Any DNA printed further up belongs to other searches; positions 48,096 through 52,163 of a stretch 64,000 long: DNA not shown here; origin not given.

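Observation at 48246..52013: SbcC/Rad50-like ATPase with a central transmembrane hairpin in place of a zinc hook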

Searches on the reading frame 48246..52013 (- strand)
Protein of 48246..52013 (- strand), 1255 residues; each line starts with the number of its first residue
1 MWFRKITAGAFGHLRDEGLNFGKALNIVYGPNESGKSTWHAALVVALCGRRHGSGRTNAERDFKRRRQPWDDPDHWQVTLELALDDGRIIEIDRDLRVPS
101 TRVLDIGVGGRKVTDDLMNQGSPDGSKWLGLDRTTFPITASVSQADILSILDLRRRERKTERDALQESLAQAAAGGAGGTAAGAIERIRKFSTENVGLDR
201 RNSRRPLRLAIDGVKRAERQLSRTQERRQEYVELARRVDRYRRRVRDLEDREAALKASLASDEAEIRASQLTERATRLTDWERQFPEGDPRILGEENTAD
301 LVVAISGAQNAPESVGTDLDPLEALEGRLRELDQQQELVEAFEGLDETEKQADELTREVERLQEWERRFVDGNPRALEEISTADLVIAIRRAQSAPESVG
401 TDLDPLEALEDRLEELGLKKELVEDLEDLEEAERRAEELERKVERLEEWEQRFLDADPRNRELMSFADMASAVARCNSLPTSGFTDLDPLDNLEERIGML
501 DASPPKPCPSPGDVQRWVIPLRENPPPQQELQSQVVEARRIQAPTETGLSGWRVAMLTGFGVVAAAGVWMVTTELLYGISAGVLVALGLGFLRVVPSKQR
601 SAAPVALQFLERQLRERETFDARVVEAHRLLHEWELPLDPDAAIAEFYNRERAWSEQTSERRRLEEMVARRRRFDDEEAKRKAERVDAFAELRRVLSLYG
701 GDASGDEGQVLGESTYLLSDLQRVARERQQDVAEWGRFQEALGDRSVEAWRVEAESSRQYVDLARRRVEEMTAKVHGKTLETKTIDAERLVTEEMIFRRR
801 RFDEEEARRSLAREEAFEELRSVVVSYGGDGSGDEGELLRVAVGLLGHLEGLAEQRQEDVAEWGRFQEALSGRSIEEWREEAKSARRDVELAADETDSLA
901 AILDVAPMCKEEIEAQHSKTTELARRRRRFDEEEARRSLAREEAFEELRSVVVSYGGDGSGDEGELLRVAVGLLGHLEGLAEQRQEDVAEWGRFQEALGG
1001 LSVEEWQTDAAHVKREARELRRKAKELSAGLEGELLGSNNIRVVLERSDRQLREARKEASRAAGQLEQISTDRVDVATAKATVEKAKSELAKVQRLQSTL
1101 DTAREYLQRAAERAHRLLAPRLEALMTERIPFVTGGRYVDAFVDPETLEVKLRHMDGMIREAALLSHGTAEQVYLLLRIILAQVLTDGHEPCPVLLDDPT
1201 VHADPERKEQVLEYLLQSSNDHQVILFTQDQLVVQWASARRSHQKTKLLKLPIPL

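Call 3: search_protein_families(library=pfam, proteins=[window:48246-52013:-], max_evalue=0.1)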
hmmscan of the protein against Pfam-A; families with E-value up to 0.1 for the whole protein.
window:48246-52013:- (1255 aa): 7 families
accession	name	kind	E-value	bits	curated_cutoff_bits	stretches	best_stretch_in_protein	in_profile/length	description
PF13476.12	AAA_23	-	5.3e-11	44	27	1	10-257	6-175/201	AAA domain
PF13514.12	AAA_27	-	4e-07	30.3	22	1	1-47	1-50/206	AAA domain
PF02463.25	SMC_N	-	3.1e-06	27.2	40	1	770-1237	135-205/220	RecF/RecN/SMC N terminal domain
PF13175.12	AAA_15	-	0.021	14.9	32.1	0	4-43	4-43/374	AAA ATPase domain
PF21335.2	ATPD_C_metazoa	-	0.042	14.4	26.5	1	1075-1091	2-18/42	Metazoan delta subunit of F1F0-ATP synthase, C-terminal domain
PF00010.31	HLH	-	0.049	13.9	20.7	0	943-977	18-52/53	Helix-loop-helix DNA-binding domain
PF20787.2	SPP1_GP23-1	-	0.086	13.2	27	0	830-843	13-25/47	SPP1 phage GP23.1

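Call 4: search_protein_families(library=ncbifam, proteins=[window:48246-52013:-], max_evalue=0.1)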
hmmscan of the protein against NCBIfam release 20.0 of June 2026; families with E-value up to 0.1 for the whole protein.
window:48246-52013:- (1255 aa): 7 families
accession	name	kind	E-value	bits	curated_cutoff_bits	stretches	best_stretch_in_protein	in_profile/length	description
NF041034.1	Rad50_Sulf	equivalog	2.9e-05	22.1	1000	2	1164-1235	779-849/872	DNA double-strand break repair ATPase Rad50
TIGR00611.2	recf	equivalog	0.00021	20.6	172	1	1163-1226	273-336/339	DNA replication/repair protein RecF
NF010068.0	PRK13548.1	equivalog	0.00036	19.7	261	1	1163-1222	136-193/261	heme ABC transporter ATP-binding protein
TIGR02857.1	CydD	equivalog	0.00044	19.3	435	1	1178-1237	466-523/529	thiol reductant ABC exporter subunit CydD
NF003034.1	PRK03918.1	equivalog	0.0036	15.3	700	1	1004-1216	629-838/878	DNA double-strand break repair ATPase Rad50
TIGR03608.1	L_ocin_972_ABC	subfamily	0.01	15.3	254.85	1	1178-1235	142-198/206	putative bacteriocin export ABC transporter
TIGR03807.1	RR_fam_repeat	repeat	0.013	15.4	15.75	0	858-866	3-11/27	putative cofactor-binding repeat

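Call 6: find_homologous_proteins(query=window:48246-52013:-, max_evalue=0.001)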
Query window:48246-52013:- (1255 aa): 115 proteins with E <= 0.001 among 8000 candidates.
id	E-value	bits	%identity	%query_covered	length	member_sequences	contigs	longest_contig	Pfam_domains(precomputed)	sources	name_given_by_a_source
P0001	0.0e+0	2555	99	71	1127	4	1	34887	PF13514.13,PF13476.13,PF02463.26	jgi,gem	-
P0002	0.0e+0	1840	71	99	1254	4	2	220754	PF13514.13,PF13476.13,PF02463.26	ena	-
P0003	0.0e+0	1541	62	48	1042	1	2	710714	PF13514.13,PF13476.13,PF02463.26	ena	-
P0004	0.0e+0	1533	64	46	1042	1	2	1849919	PF13514.13,PF13476.13,PF02463.26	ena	-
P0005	0.0e+0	1334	69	74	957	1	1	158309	-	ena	-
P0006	0.0e+0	1293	54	48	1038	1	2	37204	PF13514.13,PF13476.13,PF02463.26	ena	-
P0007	0.0e+0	1218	65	46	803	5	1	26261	-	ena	-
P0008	0.0e+0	1169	68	42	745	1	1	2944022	-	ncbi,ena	-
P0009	0.0e+0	1123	66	39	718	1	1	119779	-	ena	-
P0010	0.0e+0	1117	66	42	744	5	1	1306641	-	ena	-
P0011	1.3e-168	581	48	27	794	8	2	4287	PF13514.13,PF13476.13,PF02463.26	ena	-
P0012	3.5e-165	570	49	27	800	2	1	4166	PF13514.13,PF13476.13,PF02463.26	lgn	-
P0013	2.1e-164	567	48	27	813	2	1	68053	PF13514.13,PF13476.13,PF02463.26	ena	-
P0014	2.4e-164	567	45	26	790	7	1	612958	PF13514.13,PF13476.13,PF02463.26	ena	-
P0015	1.1e-163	565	47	27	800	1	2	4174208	PF13514.13,PF13476.13,PF02463.26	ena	-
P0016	7.9e-163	562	48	27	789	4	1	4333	PF13514.13,PF13476.13,PF02463.26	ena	-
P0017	1.1e-160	555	49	26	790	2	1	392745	PF13514.13,PF13476.13,PF02463.26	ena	-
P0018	7.0e-160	552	48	28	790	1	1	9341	PF13514.13,PF13476.13,PF02463.26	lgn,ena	-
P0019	6.3e-159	549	47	25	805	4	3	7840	PF13514.13,PF13476.13,PF02463.26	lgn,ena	-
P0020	3.3e-157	544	47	27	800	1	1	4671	PF13514.13,PF13476.13,PF02463.26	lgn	-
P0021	6.1e-156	539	46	25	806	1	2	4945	PF13514.13,PF13476.13,PF02463.26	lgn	-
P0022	2.7e-155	537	48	25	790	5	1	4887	PF13514.13,PF13476.13,PF02463.26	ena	-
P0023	2.0e-153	531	45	26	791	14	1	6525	PF13514.13,PF13476.13,PF02463.26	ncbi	-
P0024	4.0e-153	530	46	26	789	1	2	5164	PF13514.13,PF13476.13,PF02463.26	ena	-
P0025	8.6e-151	522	46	25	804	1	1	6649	PF13514.13,PF13476.13,PF02463.26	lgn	-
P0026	2.0e-150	521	47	26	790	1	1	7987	PF13514.13,PF13476.13,PF02463.26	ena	-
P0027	7.1e-148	513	44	25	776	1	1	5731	PF13514.13,PF13476.13,PF02463.26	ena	-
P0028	1.9e-145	505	46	25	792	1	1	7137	PF13514.13,PF13476.13,PF02463.26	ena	-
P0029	5.1e-141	490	43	26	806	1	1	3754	PF13514.13,PF13476.13,PF02463.26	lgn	-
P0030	3.4e-134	467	47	24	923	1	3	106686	PF13514.13,PF13476.13,PF02463.26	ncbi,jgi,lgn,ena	-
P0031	3.3e-132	461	50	22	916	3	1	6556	PF13514.13,PF13476.13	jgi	jgi:hypothetical protein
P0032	1.1e-128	449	49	22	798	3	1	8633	PF13514.13,PF13476.13,PF02463.26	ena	-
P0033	3.9e-128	447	42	27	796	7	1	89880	PF13514.13,PF13476.13,PF02463.26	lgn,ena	-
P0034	4.9e-100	354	39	30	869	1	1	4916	PF13514.13,PF13476.13,PF02463.26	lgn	-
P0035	7.1e-98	347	48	19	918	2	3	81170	PF13514.13,PF02463.26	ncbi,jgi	-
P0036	4.5e-94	334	39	22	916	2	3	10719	PF13514.13,PF13476.13,PF02463.26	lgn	-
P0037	2.8e-93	332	39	25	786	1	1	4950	PF13514.13,PF13476.13,PF02463.26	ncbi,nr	ncbi:MAG TPA: AAA family ATPase, partial [Dehalococcoidia bacterium]|nr:AAA family ATPase [Dehalococ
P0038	5.1e-93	331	41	25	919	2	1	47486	PF13514.13,PF13476.13,PF02463.26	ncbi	ncbi:MAG: AAA family ATPase [Myxococcota bacterium]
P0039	2.6e-92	329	43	19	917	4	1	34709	PF13514.13,PF13476.13,PF02463.26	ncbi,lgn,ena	-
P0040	1.2e-91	326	36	37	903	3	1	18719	PF13514.13,PF13476.13,PF02463.26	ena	-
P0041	5.6e-91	324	40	24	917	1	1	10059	PF13514.13,PF13476.13,PF02463.26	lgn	-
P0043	1.6e-90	323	45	18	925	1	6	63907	PF13514.13,PF13175.13,PF13476.13,PF02463.26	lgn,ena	-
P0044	2.3e-90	322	41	22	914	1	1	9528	PF13514.13,PF13476.13,PF02463.26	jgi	jgi:exonuclease SbcC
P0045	4.5e-90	321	47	19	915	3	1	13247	PF13514.13,PF13476.13,PF02463.26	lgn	-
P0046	4.5e-90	321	38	30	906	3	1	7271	PF13514.13,PF13476.13,PF02463.26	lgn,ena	-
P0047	2.5e-89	319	40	25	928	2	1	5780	PF13514.13,PF13476.13,PF02463.26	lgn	-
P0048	5.0e-88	314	49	18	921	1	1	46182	PF13514.13,PF13175.13,PF13476.13,PF02463.26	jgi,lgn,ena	-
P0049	8.1e-87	310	35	33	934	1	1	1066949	PF13514.13,PF13476.13,PF02463.26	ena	-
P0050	1.7e-86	309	35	27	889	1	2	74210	PF13514.13,PF13476.13,PF02463.26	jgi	jgi:hypothetical protein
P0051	2.8e-85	305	36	23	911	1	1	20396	PF13514.13,PF13476.13,PF02463.26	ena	-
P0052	5.0e-85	305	45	20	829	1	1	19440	PF13514.13,PF13476.13,PF02463.26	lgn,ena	-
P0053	8.7e-84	300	45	18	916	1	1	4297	PF13514.13,PF13476.13,PF02463.26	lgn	-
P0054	1.6e-83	300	41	21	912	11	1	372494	PF13514.13,PF13476.13,PF02463.26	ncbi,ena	-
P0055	4.7e-83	298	44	19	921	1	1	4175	PF13514.13,PF13476.13,PF11239.14,PF02463.26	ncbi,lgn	-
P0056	6.5e-83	298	44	18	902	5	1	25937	PF13514.13,PF13476.13,PF02463.26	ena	-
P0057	2.5e-82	296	43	22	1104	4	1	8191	PF13514.13,PF13476.13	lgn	-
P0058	3.4e-82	295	35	25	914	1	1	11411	PF13514.13,PF13476.13,PF02463.26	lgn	-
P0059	1.4e-81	293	44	18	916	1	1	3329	PF13514.13,PF13476.13,PF02463.26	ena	-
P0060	5.7e-81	291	40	23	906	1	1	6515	PF13514.13,PF13476.13,PF02463.26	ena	-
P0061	1.3e-80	290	45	18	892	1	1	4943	PF13514.13,PF13476.13,PF02463.26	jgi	jgi:exonuclease SbcC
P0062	5.9e-80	288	44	18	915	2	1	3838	PF13514.13,PF13476.13,PF02463.26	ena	-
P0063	6.7e-80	288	37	26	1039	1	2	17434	PF13514.13,PF13476.13,PF02463.26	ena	-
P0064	2.7e-77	279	33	25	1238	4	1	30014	PF13514.13,PF13476.13,PF02463.26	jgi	-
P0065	5.6e-77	278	39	24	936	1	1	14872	PF13514.13,PF13476.13,PF02463.26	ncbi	ncbi:MAG TPA: AAA family ATPase [Candidatus Limnocylindria bacterium]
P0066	8.0e-77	277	41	19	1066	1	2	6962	PF13514.13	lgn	-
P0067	1.2e-76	277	40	18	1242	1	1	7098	PF13514.13,PF13476.13,PF02463.26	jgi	-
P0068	2.1e-76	276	39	26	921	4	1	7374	PF13514.13,PF13476.13,PF02463.26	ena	-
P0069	2.2e-76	276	34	26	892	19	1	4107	PF13514.13,PF13476.13,PF02463.26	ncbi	-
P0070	7.5e-76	274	42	19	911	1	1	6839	PF13514.13,PF13476.13,PF02463.26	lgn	-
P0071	1.5e-75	273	44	20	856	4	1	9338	PF13514.13,PF13476.13,PF02463.26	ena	-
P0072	1.9e-75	273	44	19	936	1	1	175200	PF13514.13,PF13476.13,PF02463.26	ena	-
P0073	2.0e-75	273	38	19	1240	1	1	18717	PF13514.13,PF13476.13,PF02463.26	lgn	-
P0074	4.3e-75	272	46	18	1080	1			PF13514.13,PF02463.26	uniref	uniref:AAA family ATPase n=1 Tax=Streptomyces sp. NPDC001093 TaxID=3154376 RepID=UPI003322C936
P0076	1.0e-73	267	44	17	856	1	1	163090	PF13514.13,PF13476.13,PF02463.26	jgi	jgi:DNA repair protein SbcC/Rad50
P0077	5.1e-73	265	41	19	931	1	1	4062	PF13514.13,PF13476.13,PF02463.26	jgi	jgi:hypothetical protein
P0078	6.4e-72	261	36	25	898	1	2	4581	PF13514.13,PF13476.13,PF02463.26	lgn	-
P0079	2.3e-71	259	42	22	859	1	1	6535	PF13514.13,PF13476.13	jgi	jgi:DNA repair protein SbcC/Rad50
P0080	3.7e-71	259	41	19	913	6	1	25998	PF13514.13,PF13476.13,PF02463.26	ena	-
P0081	6.7e-71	258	44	17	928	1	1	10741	PF13514.13,PF13476.13,PF02463.26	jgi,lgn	jgi:ABC-type cobalamin transport system ATPase subunit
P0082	2.0e-70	256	41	18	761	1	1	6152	PF13514.13,PF13476.13,PF02463.26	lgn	-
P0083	9.2e-69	251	37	23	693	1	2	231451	PF13514.13,PF13476.13,PF02463.26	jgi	jgi:recombinational DNA repair ATPase RecF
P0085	2.0e-68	250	43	16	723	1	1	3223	PF13514.13,PF13476.13,PF02463.26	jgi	jgi:recombinational DNA repair ATPase RecF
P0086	5.2e-66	242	41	17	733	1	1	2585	PF13514.13,PF13476.13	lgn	-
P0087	1.7e-62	230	42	16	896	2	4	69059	PF13514.13,PF13476.13,PF02463.26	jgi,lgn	jgi:recombinational DNA repair ATPase RecF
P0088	2.0e-62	230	43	15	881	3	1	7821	PF13514.13,PF13476.13,PF02463.26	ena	-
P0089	7.6e-62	228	43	15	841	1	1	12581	PF13514.13,PF13476.13,PF02463.26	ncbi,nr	ncbi:MAG: AAA family ATPase [Micromonosporaceae bacterium]|nr:AAA family ATPase [Micromonosporaceae 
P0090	2.5e-60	223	44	15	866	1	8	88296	PF13514.13,PF13476.13,PF02463.26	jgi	jgi:hypothetical protein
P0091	9.9e-60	221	40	16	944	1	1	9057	PF13514.13,PF13476.13,PF02463.26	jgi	jgi:recombinational DNA repair ATPase RecF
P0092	1.2e-59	220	44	15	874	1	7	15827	PF13514.13,PF13476.13,PF02463.26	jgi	jgi:hypothetical protein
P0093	1.4e-59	220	35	20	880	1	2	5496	PF13514.13,PF13476.13,PF02463.26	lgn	-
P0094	2.5e-57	213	39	19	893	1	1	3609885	PF13514.13,PF13476.13,PF02463.26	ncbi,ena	-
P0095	1.6e-56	210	32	29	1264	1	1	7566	PF13514.13,PF13476.13,PF02463.26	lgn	-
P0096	8.3e-50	188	35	20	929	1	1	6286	PF13514.13,PF13476.13,PF02463.26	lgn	-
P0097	1.1e-36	144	37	19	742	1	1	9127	PF13514.13,PF13476.13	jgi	jgi:exonuclease SbcC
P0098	7.9e-30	122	40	11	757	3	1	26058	PF13514.13,PF13476.13,PF02463.26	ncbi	-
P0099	1.7e-29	121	40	11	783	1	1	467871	PF13514.13,PF13476.13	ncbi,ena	-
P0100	1.6e-28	117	40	12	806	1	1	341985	PF13514.13,PF13476.13,PF02463.26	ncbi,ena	-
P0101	5.0e-25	106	36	10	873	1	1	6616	PF13514.13,PF13476.13,PF02463.26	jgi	jgi:DNA repair exonuclease SbcCD ATPase subunit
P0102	8.7e-24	102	38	11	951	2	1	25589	PF13514.13,PF13175.13,PF13476.13,PF02463.26,PF13304.13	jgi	jgi:hypothetical protein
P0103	3.1e-17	80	30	19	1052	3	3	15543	PF13514.13,PF13476.13,PF02463.26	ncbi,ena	-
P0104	7.9e-16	75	30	15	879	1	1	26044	PF13514.13,PF13175.13,PF13476.13,PF02463.26,PF13304.13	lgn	-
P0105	1.8e-13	68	30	13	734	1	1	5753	PF13514.13,PF13476.13,PF02463.26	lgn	-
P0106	3.3e-13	67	32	17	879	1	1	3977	PF13514.13,PF13175.13,PF13476.13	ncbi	-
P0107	3.3e-12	63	28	15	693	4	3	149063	PF13514.13,PF13175.13,PF13476.13,PF02463.26,PF13166.13,PF13304.13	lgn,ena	-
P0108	4.2e-9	53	27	15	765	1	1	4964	PF13514.13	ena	-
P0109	2.3e-7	47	33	11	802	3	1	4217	PF13514.13,PF13476.13,PF13304.13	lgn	-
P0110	1.2e-6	45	26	12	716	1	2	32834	PF13514.13,PF13175.13,PF13476.13,PF02463.26,PF13304.13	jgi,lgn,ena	-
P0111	1.4e-6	45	28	17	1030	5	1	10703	PF13514.13,PF13476.13,PF02463.26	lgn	-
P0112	1.5e-6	45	32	9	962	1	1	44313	PF13514.13,PF02463.26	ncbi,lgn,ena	-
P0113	8.3e-5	39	34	10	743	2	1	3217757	PF13514.13,PF13175.13,PF13476.13,PF02463.26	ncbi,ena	-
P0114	1.2e-4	38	33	8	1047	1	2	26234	PF13514.13,PF13175.13,PF13476.13,PF02463.26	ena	-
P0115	8.1e-4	36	24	17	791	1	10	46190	PF13514.13,PF13175.13,PF13476.13,PF02463.26,PF13166.13,PF13304.13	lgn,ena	-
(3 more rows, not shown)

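Call 12: search_protein_families(library=padloc, proteins=[window:48246-52013:-], max_evalue=0.01)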
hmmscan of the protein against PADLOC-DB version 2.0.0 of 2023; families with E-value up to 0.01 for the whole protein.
window:48246-52013:- (1255 aa): 19 families
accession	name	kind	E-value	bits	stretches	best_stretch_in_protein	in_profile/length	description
PDLC03859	LmuB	-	2.1e-18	64.9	2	802-1233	243-592/611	-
PDLC04135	mad3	-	2e-13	48.6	2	1036-1235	194-328/374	mads_3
PDLC03863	LmuB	-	2.5e-09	34.4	1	15-103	16-91/610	-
PDLC04140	mad8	-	6.6e-07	27.1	0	1013-1217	100-218/314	mads_8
PDLC00102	GajA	-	0.00011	18.8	1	2-54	2-54/532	AAA ATPase domain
PDLC00071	GajA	-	0.00019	18.4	1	1-67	1-66/588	AAA ATPase domain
PDLC02981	AriAB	-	0.00024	17.9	0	4-41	4-41/694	-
PDLC00098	GajA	-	0.00026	17.9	1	4-55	4-55/534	AAA ATPase domain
PDLC00101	GajA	-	0.00037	17.4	1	1-86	1-87/632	AAA ATPase domain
PDLC02979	AriA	-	0.00049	18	0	5-43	5-43/373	-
PDLC04893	PDC-S06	-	0.00075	16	0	17-52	91-126/862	-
PDLC04213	HEC-02A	-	0.00094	16.8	0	1149-1243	194-285/337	-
PDLC04891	PDC-S06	-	0.0013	15.2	0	1174-1230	630-685/858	-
PDLC03860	LmuB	-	0.002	14.8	1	18-48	21-51/565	-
PDLC04888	PDC-S06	-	0.0024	14.1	0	1180-1244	637-700/851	-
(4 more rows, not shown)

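Call 27: find_encoding_contigs(protein=P0002, flank=8000, max_places=2)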
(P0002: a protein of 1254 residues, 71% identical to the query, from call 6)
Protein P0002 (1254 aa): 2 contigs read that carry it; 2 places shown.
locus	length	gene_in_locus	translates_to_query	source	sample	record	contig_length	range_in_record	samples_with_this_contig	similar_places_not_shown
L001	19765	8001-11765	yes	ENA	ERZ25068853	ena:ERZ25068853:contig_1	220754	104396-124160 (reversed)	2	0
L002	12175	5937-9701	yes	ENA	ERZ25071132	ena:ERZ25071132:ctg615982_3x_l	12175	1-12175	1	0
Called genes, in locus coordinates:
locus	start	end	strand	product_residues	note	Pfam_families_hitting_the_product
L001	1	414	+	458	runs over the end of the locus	PF04734:Ceramidase_alk (faint)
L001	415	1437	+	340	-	PF02779:Transket_pyr, PF02780:Transketolase_C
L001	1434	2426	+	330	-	PF00676:E1_dh, PF02775:TPP_enzyme_C (weak)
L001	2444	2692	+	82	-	PF00364:Biotin_lipoyl, PF01597:GCV_H (weak)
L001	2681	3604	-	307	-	PF01385:OrfB_IS605, PF07282:Cas12f1-like_TNB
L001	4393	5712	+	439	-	PF00860:Xan_ur_permease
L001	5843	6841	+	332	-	PF00962:A_deaminase, PF19326:AMP_deaminase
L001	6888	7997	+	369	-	PF00149:Metallophos, PF12850:Metallophos_2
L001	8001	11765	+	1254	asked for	PF02463:SMC_N (faint), PF13476:AAA_23, PF13514:AAA_27 (weak)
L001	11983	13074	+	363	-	PF01408:GFO_IDH_MocA, PF22725:GFO_IDH_MocA_C3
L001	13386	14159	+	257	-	-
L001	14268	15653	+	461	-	PF01547:SBP_bac_1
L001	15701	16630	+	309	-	PF00528:BPD_transp_1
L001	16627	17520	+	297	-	PF00528:BPD_transp_1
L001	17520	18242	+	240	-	-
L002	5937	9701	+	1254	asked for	PF02463:SMC_N (faint), PF13476:AAA_23, PF13514:AAA_27 (weak)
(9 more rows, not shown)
